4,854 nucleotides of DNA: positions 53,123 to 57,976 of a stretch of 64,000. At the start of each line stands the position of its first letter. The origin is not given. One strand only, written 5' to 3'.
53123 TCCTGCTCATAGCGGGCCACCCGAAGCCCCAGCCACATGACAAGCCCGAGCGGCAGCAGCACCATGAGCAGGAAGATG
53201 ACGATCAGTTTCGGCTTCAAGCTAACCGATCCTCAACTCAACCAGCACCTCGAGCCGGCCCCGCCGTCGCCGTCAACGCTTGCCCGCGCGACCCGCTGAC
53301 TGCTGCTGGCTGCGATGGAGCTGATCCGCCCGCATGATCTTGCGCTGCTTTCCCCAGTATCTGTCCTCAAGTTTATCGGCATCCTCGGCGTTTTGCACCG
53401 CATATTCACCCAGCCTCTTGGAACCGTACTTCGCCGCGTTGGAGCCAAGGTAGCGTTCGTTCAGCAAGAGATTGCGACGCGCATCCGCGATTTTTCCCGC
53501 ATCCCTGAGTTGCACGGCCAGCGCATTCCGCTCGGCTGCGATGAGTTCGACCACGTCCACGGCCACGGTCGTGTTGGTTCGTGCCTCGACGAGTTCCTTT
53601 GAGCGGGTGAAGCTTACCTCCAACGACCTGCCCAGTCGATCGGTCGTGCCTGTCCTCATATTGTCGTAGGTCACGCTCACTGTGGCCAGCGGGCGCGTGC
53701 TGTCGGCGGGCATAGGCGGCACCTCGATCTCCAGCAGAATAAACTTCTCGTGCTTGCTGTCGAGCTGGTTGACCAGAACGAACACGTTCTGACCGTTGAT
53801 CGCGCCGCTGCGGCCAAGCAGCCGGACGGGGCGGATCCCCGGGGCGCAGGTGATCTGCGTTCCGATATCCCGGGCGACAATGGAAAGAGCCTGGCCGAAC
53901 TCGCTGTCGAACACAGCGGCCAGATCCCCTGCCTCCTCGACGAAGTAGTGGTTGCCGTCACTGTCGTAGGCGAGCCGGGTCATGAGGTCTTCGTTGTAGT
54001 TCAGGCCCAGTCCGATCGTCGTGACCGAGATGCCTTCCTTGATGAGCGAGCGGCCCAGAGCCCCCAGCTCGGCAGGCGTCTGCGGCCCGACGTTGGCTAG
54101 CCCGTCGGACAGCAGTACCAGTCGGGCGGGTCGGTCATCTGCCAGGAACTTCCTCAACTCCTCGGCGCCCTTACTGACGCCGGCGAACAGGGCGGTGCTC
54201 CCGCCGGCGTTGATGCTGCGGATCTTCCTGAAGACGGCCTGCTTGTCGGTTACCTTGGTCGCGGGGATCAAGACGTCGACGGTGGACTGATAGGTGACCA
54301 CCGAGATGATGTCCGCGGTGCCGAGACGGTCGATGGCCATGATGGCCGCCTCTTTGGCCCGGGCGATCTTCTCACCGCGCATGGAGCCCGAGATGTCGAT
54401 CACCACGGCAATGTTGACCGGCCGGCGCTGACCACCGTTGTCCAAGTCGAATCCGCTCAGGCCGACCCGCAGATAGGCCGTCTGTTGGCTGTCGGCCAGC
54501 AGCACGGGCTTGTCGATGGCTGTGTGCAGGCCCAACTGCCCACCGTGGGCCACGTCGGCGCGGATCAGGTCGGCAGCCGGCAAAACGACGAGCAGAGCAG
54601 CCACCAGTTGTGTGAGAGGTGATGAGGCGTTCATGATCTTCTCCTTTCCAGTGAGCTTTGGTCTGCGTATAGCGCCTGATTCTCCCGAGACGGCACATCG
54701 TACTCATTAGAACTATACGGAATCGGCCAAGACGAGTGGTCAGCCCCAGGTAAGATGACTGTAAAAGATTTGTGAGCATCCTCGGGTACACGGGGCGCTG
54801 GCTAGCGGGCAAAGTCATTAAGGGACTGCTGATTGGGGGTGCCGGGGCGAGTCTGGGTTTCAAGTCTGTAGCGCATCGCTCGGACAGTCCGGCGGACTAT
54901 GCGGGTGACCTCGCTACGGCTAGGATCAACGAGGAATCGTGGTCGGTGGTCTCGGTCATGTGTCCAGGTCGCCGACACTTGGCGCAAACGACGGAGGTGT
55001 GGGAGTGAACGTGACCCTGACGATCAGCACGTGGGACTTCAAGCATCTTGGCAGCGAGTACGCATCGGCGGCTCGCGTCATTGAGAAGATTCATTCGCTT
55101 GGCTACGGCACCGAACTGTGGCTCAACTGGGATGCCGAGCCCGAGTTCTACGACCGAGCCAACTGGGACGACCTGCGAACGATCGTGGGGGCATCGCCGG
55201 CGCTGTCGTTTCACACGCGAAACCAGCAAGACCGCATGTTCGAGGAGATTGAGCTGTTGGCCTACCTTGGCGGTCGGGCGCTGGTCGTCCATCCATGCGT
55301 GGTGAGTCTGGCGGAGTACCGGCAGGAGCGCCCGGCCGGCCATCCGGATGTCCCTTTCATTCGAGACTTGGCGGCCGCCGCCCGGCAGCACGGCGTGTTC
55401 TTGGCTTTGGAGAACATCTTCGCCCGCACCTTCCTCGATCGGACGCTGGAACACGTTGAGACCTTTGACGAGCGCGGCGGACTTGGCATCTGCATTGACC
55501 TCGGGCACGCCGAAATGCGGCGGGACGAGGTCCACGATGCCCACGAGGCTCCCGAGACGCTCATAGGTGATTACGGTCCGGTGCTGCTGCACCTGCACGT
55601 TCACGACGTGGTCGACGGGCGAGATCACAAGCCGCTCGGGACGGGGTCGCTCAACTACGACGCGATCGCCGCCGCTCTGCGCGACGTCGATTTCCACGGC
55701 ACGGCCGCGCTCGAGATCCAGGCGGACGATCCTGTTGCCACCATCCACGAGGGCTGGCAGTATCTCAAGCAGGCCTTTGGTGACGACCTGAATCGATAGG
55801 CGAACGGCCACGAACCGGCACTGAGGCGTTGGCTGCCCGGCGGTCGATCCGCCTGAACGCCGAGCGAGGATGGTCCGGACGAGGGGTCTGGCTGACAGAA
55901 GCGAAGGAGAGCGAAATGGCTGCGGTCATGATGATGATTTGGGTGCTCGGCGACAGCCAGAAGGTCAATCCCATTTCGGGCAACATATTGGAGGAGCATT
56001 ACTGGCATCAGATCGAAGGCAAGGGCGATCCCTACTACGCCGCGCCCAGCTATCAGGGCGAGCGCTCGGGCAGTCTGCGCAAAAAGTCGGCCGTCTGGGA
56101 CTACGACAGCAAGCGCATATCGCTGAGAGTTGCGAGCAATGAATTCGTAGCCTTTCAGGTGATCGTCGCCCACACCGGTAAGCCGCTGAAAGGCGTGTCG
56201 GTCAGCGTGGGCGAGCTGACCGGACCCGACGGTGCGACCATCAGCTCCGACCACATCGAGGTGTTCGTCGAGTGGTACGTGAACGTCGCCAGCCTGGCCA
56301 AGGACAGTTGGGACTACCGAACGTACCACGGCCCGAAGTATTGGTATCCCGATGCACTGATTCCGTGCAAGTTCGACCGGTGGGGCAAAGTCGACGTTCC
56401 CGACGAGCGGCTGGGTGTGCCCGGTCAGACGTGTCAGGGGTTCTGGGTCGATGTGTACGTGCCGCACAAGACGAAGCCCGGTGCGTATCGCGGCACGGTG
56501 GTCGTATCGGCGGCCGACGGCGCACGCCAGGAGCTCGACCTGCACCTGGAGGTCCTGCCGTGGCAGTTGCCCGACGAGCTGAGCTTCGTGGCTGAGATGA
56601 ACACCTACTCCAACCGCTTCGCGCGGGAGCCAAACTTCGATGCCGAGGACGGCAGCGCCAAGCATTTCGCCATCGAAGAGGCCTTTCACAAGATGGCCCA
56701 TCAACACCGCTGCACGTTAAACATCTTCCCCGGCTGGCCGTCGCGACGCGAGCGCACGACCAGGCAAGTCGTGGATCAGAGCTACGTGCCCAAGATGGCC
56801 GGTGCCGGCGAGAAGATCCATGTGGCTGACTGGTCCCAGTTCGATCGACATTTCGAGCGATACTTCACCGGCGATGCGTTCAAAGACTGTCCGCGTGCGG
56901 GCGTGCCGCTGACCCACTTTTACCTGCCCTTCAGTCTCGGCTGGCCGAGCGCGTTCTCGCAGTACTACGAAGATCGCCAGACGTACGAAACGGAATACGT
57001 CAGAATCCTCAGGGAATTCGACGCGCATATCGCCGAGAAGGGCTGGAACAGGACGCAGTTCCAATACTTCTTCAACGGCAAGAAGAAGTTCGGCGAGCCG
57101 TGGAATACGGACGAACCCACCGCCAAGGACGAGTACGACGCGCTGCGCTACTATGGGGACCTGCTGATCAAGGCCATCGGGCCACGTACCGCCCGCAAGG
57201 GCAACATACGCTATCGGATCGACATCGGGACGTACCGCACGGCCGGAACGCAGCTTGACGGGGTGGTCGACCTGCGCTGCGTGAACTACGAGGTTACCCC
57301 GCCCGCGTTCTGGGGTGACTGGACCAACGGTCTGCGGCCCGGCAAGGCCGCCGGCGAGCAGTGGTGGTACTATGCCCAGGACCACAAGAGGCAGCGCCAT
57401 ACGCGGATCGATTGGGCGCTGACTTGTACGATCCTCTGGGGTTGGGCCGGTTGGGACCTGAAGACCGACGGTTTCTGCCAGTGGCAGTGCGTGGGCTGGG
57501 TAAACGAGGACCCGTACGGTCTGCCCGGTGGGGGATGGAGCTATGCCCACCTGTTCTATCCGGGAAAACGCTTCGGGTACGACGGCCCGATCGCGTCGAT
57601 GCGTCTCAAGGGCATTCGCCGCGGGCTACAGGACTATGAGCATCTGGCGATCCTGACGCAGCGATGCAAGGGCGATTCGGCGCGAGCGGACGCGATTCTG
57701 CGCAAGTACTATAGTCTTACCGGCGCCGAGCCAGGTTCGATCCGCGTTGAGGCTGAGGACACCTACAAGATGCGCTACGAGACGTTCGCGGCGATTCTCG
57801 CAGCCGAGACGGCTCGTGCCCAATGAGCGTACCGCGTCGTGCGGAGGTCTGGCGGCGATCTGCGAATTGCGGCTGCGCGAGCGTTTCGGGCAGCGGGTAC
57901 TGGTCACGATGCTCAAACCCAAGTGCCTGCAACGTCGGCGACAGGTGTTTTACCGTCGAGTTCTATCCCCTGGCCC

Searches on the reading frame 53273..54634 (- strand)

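Call 71: search_protein_families(library=pfam, proteins=[window:53273-54634:-], max_evalue=0.00001)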
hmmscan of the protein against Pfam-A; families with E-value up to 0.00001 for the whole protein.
window:53273-54634:- (453 aa): 3 families
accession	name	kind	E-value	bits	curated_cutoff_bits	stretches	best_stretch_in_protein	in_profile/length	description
PF00092.34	VWA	-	5.6e-19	69.4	23.8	1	74-236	1-166/174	von Willebrand factor type A domain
PF13519.12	VWA_2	-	6.8e-14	52.8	27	1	76-178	2-106/107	von Willebrand factor type A domain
PF13768.12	VWA_3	-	1.6e-07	31.9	27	1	74-231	2-155/155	von Willebrand factor type A domain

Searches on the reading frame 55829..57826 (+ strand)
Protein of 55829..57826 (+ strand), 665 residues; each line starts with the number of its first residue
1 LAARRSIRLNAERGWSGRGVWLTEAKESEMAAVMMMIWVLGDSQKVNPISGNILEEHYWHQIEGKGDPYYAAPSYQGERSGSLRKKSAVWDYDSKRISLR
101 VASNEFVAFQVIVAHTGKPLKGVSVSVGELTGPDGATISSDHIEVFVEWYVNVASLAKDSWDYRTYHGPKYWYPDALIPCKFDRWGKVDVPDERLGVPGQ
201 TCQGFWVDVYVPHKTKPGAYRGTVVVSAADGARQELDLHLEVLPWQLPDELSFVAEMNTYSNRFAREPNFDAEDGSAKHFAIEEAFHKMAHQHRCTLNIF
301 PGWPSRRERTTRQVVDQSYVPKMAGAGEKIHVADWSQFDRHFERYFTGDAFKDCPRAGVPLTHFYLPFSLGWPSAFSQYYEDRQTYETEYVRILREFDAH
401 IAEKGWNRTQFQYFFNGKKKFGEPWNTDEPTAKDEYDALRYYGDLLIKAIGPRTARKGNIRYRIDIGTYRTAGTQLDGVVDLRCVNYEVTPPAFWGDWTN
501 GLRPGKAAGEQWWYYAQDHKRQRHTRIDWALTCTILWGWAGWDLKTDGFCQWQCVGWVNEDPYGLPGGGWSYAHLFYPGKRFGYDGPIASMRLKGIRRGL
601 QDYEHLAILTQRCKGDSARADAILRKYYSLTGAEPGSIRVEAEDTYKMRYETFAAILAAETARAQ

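Call 71: search_protein_families(library=pfam, proteins=[window:55829-57826:+], max_evalue=0.00001)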
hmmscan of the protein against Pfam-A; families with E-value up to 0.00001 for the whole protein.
window:55829-57826:+ (665 aa): 2 families
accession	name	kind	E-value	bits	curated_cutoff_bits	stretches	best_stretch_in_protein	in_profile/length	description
PF22680.2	Glyco_hydro_123_N_2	-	2.9e-13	50.3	27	1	93-227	19-141/142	Glycoside hydrolase 123 N-terminal domain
PF19543.5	GH123_N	-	1.8e-07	29.9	22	0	195-243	258-306/969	Glycoside hydrolase 123, N-terminal domain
